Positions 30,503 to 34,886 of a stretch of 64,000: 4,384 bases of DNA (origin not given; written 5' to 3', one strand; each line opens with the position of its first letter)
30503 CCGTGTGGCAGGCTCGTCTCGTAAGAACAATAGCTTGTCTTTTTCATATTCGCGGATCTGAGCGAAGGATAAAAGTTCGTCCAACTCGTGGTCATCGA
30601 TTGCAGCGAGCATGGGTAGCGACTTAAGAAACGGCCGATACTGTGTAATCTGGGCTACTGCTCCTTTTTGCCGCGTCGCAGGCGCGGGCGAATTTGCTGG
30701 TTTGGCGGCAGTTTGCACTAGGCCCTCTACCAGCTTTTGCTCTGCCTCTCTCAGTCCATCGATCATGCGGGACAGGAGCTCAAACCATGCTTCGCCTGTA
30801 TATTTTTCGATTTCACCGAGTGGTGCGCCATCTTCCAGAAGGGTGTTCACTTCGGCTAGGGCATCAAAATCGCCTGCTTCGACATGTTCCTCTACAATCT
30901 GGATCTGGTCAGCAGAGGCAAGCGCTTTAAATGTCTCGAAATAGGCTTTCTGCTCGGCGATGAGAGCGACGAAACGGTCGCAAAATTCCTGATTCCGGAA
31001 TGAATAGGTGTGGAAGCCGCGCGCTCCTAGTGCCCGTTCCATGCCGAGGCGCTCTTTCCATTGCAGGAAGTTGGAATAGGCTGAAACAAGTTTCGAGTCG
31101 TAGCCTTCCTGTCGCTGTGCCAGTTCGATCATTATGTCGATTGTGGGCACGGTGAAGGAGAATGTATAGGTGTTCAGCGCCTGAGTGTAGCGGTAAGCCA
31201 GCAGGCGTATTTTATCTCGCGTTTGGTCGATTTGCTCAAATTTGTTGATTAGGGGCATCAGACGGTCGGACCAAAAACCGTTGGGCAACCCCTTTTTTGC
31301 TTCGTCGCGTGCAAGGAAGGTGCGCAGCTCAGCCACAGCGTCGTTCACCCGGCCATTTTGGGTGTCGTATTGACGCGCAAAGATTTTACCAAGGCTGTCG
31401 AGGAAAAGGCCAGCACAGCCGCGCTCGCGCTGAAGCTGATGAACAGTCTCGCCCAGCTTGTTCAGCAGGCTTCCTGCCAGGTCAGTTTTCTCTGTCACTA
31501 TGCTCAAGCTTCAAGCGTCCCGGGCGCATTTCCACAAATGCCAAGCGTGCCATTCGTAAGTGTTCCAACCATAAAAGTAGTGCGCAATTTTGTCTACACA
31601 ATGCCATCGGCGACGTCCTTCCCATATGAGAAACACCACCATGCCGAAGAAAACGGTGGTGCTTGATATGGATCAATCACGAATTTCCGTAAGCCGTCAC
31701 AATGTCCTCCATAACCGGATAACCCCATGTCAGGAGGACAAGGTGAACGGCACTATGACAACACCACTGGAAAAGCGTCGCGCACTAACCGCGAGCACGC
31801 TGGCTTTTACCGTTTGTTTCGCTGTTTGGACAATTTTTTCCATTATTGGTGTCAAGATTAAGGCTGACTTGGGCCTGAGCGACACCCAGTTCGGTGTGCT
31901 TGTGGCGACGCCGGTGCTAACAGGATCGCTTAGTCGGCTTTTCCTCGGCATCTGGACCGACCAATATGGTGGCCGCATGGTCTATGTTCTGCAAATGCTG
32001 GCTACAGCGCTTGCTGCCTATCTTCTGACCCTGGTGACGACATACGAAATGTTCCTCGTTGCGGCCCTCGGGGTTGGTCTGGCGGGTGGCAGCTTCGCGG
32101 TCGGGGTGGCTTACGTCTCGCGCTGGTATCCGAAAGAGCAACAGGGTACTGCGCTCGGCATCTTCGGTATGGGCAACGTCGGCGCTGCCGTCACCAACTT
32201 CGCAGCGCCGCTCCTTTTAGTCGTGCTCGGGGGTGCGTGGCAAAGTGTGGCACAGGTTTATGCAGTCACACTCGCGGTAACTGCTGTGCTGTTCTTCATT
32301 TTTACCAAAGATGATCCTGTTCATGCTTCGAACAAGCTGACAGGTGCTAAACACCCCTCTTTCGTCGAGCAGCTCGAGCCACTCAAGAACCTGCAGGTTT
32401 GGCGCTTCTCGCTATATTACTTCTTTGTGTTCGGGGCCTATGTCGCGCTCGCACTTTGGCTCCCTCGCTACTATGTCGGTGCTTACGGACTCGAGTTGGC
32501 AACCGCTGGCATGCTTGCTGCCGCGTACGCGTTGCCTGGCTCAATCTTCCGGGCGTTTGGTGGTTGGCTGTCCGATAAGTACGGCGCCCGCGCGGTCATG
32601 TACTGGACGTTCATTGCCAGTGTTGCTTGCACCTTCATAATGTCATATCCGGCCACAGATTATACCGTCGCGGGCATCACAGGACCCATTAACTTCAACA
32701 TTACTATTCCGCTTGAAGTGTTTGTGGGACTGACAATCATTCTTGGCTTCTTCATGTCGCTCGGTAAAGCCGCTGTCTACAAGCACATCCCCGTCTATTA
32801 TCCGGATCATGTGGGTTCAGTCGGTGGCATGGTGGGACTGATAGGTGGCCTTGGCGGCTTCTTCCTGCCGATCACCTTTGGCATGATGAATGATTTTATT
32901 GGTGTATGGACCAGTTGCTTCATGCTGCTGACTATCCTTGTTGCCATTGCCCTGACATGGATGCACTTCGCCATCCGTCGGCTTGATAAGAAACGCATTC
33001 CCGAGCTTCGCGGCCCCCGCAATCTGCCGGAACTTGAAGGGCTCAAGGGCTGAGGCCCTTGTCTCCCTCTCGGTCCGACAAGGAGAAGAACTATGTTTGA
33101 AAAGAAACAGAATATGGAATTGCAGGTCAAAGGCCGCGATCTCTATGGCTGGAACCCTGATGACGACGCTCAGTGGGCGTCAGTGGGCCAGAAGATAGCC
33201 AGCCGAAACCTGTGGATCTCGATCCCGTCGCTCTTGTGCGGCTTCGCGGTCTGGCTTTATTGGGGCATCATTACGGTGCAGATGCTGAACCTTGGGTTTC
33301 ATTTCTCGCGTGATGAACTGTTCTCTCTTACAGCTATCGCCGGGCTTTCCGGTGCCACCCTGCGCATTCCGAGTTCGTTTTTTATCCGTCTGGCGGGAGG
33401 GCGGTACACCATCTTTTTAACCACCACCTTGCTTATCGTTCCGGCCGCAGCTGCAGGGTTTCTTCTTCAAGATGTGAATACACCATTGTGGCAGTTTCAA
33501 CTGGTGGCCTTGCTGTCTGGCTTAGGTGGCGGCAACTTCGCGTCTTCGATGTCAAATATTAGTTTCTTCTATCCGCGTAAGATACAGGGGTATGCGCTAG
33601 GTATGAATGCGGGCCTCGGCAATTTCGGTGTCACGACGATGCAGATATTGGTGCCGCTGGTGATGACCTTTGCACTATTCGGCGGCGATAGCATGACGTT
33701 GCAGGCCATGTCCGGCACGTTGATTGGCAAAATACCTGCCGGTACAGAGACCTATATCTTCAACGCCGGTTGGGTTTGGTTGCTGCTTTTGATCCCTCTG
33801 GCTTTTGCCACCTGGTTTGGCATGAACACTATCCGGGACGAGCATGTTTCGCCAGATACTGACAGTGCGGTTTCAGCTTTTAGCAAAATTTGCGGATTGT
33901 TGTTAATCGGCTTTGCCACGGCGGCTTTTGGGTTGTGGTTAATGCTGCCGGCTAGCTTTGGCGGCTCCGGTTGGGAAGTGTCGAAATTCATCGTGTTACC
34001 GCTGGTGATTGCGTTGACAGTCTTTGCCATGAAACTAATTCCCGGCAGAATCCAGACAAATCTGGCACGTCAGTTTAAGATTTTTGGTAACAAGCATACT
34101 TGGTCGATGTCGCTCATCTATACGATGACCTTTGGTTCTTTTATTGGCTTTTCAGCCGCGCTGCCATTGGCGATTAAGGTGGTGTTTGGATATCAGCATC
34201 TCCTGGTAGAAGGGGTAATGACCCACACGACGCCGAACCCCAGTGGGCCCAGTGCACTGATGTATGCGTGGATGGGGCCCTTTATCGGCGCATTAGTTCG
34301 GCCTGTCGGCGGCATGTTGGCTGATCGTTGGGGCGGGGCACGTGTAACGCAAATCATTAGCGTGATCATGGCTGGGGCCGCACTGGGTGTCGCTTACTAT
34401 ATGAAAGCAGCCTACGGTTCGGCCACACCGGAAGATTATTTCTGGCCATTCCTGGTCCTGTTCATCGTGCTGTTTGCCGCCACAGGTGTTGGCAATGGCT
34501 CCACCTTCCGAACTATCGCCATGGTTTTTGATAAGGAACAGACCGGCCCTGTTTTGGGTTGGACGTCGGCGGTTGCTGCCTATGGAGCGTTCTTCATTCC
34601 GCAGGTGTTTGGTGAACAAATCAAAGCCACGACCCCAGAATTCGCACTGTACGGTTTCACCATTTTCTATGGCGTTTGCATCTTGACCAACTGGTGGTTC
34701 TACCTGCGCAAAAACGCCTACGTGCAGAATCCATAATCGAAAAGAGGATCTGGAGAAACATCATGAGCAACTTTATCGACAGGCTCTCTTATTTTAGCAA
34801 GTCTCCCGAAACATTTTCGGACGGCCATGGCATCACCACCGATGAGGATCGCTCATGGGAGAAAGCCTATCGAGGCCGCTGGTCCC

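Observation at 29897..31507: One-component NIT-Crp/Fnr regulator with a C-terminal Cys cluster: possible nitrate-AND-anoxia sensor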

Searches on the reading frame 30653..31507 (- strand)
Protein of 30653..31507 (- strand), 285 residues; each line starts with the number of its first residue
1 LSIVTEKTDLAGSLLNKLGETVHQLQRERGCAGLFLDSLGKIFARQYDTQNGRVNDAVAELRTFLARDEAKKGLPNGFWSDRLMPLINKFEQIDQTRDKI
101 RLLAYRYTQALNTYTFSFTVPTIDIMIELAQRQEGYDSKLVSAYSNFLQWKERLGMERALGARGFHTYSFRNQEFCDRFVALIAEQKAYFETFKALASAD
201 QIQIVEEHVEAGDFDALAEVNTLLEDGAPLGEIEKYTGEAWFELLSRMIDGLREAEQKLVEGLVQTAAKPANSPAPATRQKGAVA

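Call 33: search_solved_structures(query=window:30653-31507:-, max_evalue=1, show_alignments=1)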
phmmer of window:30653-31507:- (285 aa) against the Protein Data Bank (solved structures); distinct sequences matched with E-value up to 1: 2.
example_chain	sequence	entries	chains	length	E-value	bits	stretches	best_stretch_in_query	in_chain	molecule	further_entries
4akk_A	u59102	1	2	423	2e-12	50.4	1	11-268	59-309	NITRATE REGULATORY PROTEIN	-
2lkl_A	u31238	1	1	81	0.4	13.4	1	229-260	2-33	Erythrocyte membrane protein 1 (PfEMP1)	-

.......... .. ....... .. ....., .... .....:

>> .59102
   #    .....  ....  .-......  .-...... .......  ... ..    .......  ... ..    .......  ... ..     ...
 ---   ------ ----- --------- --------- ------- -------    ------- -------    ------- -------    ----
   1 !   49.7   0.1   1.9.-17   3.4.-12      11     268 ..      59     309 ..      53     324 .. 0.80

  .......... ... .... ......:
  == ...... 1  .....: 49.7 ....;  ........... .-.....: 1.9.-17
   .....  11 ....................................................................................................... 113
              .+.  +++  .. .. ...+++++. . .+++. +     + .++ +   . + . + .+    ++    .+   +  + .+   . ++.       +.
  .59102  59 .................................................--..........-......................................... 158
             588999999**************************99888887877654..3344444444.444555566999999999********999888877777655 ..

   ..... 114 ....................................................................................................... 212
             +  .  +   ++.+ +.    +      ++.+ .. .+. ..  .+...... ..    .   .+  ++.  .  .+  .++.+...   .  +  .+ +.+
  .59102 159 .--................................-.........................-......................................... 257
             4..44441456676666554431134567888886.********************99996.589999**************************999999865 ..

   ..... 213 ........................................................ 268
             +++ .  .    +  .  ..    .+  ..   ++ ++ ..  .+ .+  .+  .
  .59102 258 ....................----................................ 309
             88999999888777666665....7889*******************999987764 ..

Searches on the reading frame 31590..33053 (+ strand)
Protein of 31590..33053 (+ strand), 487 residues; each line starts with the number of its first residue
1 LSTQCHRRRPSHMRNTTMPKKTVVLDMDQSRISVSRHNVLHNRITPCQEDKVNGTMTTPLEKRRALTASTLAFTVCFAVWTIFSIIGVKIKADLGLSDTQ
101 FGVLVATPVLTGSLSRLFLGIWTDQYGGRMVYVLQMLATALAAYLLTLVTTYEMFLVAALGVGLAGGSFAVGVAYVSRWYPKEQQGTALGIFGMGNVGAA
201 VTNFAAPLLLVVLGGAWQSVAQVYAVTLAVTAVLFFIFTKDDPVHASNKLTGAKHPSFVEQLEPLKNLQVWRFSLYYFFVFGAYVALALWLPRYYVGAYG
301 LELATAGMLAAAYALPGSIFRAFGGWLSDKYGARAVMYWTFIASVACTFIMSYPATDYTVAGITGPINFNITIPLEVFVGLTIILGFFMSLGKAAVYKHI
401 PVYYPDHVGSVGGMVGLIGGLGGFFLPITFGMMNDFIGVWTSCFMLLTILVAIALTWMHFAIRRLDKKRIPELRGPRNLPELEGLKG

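Call 14: search_protein_families(library=pfam, proteins=[window:31590-33053:+], max_evalue=0.00001)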
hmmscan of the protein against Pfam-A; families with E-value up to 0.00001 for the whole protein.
window:31590-33053:+ (487 aa): 1 family
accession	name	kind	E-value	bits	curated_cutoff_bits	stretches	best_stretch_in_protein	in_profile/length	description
PF07690.21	MFS_1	-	8.1e-51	173.4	33.4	2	71-357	4-291/347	Major Facilitator Superfamily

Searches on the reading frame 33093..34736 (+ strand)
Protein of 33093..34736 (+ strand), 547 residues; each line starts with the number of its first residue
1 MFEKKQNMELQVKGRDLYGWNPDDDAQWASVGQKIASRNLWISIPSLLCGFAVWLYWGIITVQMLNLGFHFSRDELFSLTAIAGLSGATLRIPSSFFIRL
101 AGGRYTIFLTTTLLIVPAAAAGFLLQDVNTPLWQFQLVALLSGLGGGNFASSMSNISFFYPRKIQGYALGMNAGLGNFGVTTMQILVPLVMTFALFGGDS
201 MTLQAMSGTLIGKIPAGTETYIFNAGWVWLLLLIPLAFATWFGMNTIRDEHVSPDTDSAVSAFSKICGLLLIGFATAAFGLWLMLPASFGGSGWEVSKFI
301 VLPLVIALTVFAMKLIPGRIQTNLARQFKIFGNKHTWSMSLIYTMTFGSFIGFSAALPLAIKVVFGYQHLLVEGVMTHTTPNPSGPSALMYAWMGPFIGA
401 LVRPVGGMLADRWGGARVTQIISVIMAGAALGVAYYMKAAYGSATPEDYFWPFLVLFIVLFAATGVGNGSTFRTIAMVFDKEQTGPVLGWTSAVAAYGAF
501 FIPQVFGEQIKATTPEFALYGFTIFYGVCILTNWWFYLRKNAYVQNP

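Call 14: search_protein_families(library=pfam, proteins=[window:33093-34736:+], max_evalue=0.00001)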
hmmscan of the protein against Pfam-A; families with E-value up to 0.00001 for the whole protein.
window:33093-34736:+ (547 aa): 1 family
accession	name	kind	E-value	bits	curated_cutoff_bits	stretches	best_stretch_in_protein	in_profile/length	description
PF07690.21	MFS_1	-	1.1e-10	41.4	33.4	1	47-503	6-347/347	Major Facilitator Superfamily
